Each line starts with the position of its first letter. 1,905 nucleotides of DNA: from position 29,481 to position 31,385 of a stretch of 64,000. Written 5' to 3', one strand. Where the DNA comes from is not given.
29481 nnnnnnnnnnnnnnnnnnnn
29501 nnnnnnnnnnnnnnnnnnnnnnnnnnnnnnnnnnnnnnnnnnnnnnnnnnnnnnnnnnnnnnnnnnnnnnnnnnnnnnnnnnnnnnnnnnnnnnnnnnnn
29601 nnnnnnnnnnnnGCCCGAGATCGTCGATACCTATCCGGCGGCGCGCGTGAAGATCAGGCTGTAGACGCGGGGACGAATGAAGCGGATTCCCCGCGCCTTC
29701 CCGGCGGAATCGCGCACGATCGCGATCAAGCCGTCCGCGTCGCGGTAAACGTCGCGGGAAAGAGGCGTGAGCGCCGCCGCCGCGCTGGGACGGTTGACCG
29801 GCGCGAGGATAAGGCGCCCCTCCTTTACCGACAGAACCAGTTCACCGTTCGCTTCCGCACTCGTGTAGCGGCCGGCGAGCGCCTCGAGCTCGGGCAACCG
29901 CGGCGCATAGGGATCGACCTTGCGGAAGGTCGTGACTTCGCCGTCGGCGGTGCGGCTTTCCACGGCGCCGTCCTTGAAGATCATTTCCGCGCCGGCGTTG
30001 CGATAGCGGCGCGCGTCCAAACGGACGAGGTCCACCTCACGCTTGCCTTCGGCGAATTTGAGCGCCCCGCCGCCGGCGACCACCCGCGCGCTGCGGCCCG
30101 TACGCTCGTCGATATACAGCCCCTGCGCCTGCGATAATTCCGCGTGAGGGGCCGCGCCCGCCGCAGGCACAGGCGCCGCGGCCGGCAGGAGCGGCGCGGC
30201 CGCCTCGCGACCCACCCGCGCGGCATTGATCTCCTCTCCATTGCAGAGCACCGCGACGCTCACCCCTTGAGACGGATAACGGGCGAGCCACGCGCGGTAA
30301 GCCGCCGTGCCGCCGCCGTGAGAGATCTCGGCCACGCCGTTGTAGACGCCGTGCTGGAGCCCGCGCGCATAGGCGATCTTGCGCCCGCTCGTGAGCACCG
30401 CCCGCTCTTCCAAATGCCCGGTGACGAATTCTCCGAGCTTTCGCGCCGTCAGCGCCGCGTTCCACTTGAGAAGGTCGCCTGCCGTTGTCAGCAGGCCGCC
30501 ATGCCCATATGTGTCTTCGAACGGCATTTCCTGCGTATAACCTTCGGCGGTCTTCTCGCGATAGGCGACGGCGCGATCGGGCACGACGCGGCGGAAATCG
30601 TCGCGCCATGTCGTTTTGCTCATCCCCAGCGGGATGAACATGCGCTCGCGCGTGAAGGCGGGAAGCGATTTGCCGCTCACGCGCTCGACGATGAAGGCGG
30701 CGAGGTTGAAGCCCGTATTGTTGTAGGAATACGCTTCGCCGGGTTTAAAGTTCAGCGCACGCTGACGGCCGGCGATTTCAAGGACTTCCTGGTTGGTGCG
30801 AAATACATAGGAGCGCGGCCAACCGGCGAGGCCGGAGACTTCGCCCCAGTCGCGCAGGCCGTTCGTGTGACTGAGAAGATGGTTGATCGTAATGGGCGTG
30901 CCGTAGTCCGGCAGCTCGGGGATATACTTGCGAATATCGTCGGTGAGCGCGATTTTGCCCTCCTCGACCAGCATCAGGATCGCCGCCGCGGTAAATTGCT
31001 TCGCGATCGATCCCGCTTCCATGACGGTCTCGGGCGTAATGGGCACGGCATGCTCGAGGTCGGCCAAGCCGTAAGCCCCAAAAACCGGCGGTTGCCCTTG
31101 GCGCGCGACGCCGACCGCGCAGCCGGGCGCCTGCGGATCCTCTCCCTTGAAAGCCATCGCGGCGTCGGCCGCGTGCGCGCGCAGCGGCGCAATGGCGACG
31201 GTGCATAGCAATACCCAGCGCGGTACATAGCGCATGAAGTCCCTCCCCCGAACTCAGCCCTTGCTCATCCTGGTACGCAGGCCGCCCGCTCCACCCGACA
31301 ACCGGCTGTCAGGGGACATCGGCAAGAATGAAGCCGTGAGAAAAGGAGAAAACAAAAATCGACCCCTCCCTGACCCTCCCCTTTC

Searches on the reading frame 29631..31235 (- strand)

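Call 3: search_protein_families(library=pfam, proteins=[window:29631-31235:-], max_evalue=0.1)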
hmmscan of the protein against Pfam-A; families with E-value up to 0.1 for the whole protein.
window:29631-31235:- (534 aa): 3 families
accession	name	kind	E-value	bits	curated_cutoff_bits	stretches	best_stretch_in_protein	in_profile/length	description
PF00144.29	Beta-lactamase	-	1.9e-59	201.9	27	1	31-343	9-320/329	Beta-lactamase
PF11954.13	DUF3471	-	0.0056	17.5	29.3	0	449-505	11-74/103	Domain of unknown function (DUF3471)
PF13354.11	Beta-lactamase2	-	0.01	15.6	22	1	64-101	13-50/214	Beta-lactamase enzyme family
